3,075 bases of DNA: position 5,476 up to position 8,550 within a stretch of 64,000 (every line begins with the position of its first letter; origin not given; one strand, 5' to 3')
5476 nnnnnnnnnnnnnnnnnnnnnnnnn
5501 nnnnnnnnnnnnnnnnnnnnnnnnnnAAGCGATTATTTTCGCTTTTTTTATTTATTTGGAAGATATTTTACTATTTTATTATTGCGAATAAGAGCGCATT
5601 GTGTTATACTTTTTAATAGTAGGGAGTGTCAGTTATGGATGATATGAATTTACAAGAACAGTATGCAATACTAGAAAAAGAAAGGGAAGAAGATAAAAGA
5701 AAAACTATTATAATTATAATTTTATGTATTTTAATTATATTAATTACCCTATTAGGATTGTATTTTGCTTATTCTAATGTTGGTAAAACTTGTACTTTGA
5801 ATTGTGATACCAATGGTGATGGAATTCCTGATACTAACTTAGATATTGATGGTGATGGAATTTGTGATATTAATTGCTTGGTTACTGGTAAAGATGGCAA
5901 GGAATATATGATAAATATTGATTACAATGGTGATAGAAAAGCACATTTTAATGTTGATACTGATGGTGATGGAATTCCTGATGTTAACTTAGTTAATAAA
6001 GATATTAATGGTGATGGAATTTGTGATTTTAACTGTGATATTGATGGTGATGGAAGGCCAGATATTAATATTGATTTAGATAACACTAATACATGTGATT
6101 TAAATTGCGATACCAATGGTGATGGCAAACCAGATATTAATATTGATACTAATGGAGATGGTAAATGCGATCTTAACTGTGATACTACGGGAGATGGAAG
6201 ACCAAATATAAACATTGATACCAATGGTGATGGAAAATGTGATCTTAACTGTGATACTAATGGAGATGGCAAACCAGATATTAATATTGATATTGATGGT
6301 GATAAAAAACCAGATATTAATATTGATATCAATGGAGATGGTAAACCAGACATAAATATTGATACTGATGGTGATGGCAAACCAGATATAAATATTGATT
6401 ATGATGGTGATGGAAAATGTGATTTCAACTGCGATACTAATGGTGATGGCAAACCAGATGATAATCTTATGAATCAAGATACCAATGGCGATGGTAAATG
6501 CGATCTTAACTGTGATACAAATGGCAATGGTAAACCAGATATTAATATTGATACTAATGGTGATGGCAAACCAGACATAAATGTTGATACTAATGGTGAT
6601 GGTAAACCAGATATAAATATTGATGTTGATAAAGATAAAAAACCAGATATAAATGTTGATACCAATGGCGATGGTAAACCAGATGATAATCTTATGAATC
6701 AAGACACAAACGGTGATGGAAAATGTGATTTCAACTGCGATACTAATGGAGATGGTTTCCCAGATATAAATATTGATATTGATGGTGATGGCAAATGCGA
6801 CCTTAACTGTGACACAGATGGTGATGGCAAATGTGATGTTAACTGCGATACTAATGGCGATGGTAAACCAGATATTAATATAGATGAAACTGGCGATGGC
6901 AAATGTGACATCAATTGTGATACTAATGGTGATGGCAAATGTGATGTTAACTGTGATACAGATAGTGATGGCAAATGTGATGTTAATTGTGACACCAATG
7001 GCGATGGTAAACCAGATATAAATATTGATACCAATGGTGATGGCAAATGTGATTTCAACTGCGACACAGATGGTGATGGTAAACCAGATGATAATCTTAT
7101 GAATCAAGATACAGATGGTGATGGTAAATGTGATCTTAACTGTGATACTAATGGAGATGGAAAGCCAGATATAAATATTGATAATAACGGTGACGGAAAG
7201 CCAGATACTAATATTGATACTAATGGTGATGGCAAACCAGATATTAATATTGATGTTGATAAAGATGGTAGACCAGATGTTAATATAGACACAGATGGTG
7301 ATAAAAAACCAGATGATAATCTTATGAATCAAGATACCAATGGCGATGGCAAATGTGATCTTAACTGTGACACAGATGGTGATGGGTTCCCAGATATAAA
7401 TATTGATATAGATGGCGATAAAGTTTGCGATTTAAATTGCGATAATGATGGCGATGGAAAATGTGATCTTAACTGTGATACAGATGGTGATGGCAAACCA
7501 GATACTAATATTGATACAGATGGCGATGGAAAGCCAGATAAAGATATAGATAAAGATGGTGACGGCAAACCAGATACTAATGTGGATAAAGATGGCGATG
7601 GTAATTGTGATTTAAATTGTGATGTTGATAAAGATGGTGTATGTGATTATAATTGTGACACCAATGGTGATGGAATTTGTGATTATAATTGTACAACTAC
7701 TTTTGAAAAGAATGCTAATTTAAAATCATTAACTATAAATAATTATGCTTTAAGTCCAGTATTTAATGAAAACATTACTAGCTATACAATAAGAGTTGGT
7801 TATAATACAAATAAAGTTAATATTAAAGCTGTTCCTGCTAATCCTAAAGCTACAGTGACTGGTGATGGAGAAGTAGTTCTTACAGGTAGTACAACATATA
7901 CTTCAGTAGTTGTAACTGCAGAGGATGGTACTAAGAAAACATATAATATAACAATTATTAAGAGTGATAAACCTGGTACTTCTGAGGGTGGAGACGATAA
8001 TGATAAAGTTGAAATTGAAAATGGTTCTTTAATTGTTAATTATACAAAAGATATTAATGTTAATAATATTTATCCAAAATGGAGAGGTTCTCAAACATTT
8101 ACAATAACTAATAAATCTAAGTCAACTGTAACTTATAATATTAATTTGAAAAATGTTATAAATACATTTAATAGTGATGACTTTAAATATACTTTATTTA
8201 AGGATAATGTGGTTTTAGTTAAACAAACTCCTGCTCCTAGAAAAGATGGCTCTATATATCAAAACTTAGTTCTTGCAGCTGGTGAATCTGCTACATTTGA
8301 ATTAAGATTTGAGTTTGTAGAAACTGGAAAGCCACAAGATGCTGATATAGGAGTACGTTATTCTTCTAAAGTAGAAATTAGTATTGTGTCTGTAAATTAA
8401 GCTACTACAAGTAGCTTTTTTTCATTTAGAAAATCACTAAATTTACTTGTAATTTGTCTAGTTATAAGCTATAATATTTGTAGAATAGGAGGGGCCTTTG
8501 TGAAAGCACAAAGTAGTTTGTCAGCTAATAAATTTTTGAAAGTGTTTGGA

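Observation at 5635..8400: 920-aa protein built from about 45 thrombospondin-type-3-like calcium-binding repeats with paired cysteines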

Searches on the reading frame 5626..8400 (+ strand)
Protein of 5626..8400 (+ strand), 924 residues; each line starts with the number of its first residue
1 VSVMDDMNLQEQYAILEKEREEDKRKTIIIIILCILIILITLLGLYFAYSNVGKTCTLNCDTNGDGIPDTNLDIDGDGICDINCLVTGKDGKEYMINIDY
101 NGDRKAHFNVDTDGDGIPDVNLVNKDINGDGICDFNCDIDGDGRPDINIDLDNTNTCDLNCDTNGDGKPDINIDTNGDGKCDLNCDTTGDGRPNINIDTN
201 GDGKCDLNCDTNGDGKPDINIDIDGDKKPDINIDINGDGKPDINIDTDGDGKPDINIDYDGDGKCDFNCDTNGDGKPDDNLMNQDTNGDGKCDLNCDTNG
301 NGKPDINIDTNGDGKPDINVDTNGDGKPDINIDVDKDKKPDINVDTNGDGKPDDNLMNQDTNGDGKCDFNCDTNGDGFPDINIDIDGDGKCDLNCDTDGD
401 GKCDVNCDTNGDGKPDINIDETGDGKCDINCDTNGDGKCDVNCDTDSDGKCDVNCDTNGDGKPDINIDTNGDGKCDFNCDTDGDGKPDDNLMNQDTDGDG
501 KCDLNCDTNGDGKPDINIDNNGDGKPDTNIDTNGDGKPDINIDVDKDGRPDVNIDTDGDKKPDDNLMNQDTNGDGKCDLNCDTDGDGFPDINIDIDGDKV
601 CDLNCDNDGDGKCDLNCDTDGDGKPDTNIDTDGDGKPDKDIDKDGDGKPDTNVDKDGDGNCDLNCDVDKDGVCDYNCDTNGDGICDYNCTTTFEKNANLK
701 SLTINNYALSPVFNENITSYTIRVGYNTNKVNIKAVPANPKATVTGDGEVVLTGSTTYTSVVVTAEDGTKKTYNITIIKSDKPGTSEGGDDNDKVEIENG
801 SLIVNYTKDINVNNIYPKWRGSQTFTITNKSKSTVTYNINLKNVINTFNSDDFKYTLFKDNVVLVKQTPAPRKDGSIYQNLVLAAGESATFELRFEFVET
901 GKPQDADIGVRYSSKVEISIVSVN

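Call 4: search_protein_families(library=pfam, proteins=[window:5626-8397:+], max_evalue=0.1)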
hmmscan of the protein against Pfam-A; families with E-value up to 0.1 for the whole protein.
window:5626-8397:+ (924 aa): 2 families
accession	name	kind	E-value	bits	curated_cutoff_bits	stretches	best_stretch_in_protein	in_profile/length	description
PF12733.13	Cadherin-like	-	8.9e-09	36.1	24.2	1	699-778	1-87/89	Cadherin-like beta sandwich domain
PF17228.7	SGP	-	0.001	20.3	26.7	0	176-204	11-39/93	Sulphur globule protein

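Call 5: search_protein_families(library=ncbifam, proteins=[window:5626-8397:+], max_evalue=0.1)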
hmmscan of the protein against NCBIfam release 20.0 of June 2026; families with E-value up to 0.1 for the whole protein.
window:5626-8397:+ (924 aa): 5 families
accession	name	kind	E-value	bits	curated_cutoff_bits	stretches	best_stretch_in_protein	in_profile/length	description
NF033609.2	MSCRAMM_ClfA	exception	4.7e-38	130.5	1150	3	284-560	576-850/934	MSCRAMM family adhesin clumping factor ClfA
NF033845.1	MSCRAMM_ClfB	exception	4.9e-35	120.7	999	3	237-484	562-797/871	MSCRAMM family adhesin clumping factor ClfB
NF012181.0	MSCRAMM_SdrD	exception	1.3e-34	118.9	2500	3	495-686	1125-1319/1379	MSCRAMM family adhesin SdrD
NF000535.3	MSCRAMM_SdrC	exception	1.1e-33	116.4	1700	3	494-680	715-903/963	MSCRAMM family adhesin SdrC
TIGR03927.1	T7SS_EssA_Firm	equivalog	0.063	13.2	32.45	0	18-52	115-149/151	type VII secretion protein EssA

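Call 11: search_solved_structures(query=window:5626-8397:+, max_evalue=1, show_alignments=3)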
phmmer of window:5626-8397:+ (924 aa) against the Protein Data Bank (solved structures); distinct sequences matched with E-value up to 1: 12.
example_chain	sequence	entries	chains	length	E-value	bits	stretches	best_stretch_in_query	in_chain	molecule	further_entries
7ouu_A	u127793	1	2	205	0.02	15.9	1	510-637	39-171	Isoform 2 of Filamin-C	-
2di9_A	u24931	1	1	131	0.033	15.1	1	367-418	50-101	Filamin-B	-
7ouv_A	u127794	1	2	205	0.047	14.6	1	511-637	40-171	Isoform 2 of Filamin-C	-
2j3s_A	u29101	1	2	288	0.067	14.1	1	367-419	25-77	FILAMIN-A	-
4mgx_A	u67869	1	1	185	0.14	13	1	367-408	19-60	Filamin-C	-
7p0e_A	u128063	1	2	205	0.15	13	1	514-636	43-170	Isoform 2 of Filamin-C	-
3v8o_A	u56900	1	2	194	0.17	12.8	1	367-408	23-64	Filamin-C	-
2dic_A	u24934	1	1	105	0.19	12.7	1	369-421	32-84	Filamin-B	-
2k7q_A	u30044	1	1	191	0.28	12.1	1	367-419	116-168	Filamin-A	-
5otj_D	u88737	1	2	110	0.36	11.7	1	162-232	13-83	Polcalcin Phl p 7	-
6ew1_A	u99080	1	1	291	0.45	11.4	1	367-407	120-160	Filamin-A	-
4m9p_A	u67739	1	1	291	0.51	11.2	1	367-407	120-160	Filamin-A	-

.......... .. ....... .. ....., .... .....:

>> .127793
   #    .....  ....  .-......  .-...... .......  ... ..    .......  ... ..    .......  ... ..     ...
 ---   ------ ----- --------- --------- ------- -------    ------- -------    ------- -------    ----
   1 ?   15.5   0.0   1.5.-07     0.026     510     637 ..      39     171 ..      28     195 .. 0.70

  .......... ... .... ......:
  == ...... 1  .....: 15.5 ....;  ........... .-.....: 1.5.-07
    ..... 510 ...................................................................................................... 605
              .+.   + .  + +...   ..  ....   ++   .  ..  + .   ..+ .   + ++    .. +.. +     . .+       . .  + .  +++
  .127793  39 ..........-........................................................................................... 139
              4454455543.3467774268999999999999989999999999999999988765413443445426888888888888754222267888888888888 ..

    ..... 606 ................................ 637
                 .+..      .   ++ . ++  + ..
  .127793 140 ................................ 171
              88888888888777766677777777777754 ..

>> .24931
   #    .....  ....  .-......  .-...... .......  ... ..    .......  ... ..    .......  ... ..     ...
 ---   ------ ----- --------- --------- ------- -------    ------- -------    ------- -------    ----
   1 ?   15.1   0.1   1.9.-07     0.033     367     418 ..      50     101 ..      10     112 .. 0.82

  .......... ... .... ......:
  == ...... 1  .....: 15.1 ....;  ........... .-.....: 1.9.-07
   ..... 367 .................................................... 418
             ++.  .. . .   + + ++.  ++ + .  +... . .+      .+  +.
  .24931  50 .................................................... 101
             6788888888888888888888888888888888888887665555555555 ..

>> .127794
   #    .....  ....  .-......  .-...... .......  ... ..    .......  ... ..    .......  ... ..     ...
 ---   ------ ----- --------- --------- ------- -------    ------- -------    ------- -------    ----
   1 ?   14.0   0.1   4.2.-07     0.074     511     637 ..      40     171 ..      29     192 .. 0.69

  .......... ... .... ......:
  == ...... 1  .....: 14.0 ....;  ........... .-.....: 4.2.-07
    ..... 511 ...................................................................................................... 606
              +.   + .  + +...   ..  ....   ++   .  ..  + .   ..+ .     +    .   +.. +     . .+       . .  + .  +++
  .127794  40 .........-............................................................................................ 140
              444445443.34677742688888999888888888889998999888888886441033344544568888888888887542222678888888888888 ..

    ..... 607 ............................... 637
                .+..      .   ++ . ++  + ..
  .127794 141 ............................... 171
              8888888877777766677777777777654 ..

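Call 12: find_homologous_proteins(query=window:5626-8397:+)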
Query window:5626-8397:+ (924 aa): 917 proteins with E <= 0.001 among 8000 candidates; the best 120 are listed.
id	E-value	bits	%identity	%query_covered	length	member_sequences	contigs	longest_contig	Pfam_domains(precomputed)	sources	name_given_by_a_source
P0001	3.9e-186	639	54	54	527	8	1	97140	PF12733.14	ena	-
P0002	5.9e-176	605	54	52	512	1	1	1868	PF12733.14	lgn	-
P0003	2.3e-170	587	51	54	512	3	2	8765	PF12733.14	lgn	-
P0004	2.9e-152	527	59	44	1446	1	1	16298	PF01841.26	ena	-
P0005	1.5e-148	515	44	54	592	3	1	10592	PF12733.14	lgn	-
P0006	8.4e-147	509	62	53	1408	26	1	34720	PF23623.2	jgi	-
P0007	1.5e-140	488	61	49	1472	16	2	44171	-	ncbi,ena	-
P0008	4.5e-138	480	69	28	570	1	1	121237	PF24223.3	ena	-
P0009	7.6e-115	403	67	33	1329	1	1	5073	PF16403.12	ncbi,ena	-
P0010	7.3e-114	400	56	47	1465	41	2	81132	-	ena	-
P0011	7.7e-114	400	58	40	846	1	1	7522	PF09479.17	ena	-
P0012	3.7e-113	397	56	48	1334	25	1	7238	PF18889.7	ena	-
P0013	4.4e-111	391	55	42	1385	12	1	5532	PF07532.18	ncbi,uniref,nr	ncbi:hypothetical protein D1155_12915 [Anaerotruncus sp. 80]|uniref:Gram-positive cocci surface prot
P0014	7.1e-110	387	65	37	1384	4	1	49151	-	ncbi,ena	-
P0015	3.0e-109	384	58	45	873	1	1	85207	PF24223.3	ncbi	-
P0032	6.2e-89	317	38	58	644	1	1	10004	-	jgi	jgi:hypothetical protein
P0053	2.8e-77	279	52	30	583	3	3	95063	-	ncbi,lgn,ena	-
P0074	6.6e-73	264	40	42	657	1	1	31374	-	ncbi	-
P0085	7.4e-70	254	37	42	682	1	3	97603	-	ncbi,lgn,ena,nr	ncbi:MAG: hypothetical protein IJO63_04710 [Bacilli bacterium]|nr:hypothetical protein [Bacilli bact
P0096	9.6e-69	250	55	29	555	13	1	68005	-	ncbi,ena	-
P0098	3.2e-68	249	47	38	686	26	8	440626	-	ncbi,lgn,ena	-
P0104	1.1e-67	247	54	27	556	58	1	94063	-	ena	-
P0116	1.1e-65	240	40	40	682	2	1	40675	-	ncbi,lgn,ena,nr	ncbi:MAG: hypothetical protein E7164_03285 [Firmicutes bacterium]|nr:hypothetical protein [Bacillota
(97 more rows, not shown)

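Call 17: find_encoding_contigs(protein=window:5626-8400:+, flank=6000, max_places=4)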
Protein window:5626-8400:+ (924 aa): no gene with exactly this product is on record in the collection.

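Call 18: find_encoding_contigs(protein=P0001, flank=6000, max_places=3)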
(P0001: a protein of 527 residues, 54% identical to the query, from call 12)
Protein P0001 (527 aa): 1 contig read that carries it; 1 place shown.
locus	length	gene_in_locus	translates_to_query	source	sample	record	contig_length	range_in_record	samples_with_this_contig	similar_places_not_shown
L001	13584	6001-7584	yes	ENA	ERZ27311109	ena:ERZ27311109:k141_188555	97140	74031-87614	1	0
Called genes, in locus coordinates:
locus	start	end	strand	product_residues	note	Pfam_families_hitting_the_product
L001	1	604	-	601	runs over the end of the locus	PF00009:GTP_EFTU, PF01926:MMR_HSR1 (weak), PF22042:EF-G_D2 (weak), PF03144:GTP_EFTU_D2, PF00679:EFG_C, PF21018:BipA_C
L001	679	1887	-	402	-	-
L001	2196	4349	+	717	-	PF09371:Tex_N, PF22706:Tex_central_region, PF16921:Tex_YqgF, PF14639:YqgF (weak), PF12836:HHH_3, PF17674:HHH_9, PF00575:S1, PF23459:S1_RRP5, +1 more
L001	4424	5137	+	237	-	-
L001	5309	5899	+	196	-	-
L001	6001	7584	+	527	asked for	PF12733:Cadherin-like (weak)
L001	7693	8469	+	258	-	-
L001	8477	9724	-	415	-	PF02388:FemAB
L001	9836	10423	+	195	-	PF03729:DUF308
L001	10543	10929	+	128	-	PF27746:Small_heat_shock_put (weak), PF00011:HSP20, PF17886:ArsA_HSP20 (faint)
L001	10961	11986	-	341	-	PF00535:Glycos_transf_2, PF10111:Glyco_tranf_2_2, PF13641:Glyco_tranf_2_3 (weak)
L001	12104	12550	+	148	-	PF14470:bPH_3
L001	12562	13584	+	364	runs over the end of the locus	-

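Call 19: find_encoding_contigs(protein=P0098, flank=6000, max_places=3)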
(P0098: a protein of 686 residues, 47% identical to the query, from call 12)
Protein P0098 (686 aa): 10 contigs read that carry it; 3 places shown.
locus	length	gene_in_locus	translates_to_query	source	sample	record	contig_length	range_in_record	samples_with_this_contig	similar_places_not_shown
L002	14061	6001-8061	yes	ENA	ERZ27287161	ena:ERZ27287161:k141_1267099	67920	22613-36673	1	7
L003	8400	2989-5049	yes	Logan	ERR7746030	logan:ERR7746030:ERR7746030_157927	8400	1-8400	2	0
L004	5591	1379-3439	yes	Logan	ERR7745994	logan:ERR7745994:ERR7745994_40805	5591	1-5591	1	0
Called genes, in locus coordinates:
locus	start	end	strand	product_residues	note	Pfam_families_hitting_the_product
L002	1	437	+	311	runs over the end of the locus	PF00696:AA_kinase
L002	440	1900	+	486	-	PF03606:DcuC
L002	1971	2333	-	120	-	-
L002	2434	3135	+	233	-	PF00005:ABC_tran, PF13304:AAA_21 (faint)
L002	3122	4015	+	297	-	PF18075:FtsX_ECD, PF02687:FtsX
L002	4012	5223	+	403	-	PF01551:Peptidase_M23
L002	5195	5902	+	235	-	-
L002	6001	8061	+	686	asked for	-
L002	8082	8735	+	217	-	-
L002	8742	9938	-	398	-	PF00375:SDF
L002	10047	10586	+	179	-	PF02915:Rubrerythrin, PF21349:RUBY_RBDX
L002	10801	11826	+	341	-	PF02912:Phe_tRNA-synt_N, PF01409:tRNA-synt_2d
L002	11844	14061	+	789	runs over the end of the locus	PF01588:tRNA_bind, PF03483:B3_4, PF03484:B5, PF17759:tRNA_synthFbeta, PF03147:FDX-ACB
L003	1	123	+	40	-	?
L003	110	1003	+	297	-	PF18075:FtsX_ECD, PF02687:FtsX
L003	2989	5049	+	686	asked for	-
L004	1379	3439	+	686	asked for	-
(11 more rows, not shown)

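Call 20: find_encoding_contigs(protein=P0104, flank=6000, max_places=2)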
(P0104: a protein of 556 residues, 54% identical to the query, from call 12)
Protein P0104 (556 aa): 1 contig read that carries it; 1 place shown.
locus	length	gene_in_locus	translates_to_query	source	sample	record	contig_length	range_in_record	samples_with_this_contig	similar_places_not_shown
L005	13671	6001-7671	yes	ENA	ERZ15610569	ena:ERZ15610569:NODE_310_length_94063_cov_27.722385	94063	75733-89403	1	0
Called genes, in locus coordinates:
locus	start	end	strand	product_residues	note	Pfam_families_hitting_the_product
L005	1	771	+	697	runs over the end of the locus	PF03717:PBP_dimer, PF00905:Transpeptidase, PF03793:PASTA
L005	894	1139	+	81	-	-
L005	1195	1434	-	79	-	-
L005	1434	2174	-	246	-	-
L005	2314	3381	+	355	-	-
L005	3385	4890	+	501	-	-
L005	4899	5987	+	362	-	PF09823:DUF2357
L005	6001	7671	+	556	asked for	-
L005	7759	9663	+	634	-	PF03717:PBP_dimer, PF00905:Transpeptidase, PF03793:PASTA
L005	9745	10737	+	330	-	PF10555:MraY_sig1 (weak), PF00953:Glycos_transf_4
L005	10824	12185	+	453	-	-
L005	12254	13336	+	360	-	PF01098:FTSW_RODA_SPOVE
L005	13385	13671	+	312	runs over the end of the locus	PF02737:3HCDH_N, PF00725:3HCDH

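Call 21: find_encoding_contigs(protein=P0008, flank=6000, max_places=2)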
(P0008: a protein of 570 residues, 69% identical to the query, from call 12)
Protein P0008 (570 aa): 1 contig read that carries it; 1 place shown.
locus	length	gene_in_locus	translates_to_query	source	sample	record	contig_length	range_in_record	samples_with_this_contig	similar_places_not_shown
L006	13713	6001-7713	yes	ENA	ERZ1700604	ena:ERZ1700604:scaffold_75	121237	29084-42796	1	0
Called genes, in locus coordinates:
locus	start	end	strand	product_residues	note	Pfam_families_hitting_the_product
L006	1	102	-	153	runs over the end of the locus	PF00583:Acetyltransf_1, PF13508:Acetyltransf_7 (weak)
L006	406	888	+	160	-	-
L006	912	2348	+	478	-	PF07774:EMC1_C (faint), PF01011:PQQ, PF13570:Beta-prop_ACSF4, PF13360:PQQ_2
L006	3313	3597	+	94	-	PF12961:DUF3850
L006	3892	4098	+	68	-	-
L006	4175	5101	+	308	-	PF23343:REP_ORF2-G2P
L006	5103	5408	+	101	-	-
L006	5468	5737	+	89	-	-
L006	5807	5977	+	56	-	-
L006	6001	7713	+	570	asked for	PF24223:MrpH_C (faint)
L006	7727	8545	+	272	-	-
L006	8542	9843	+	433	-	PF06458:MucBP (faint), PF17966:Muc_B2 (faint)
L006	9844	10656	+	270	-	-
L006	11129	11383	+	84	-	-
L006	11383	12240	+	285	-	-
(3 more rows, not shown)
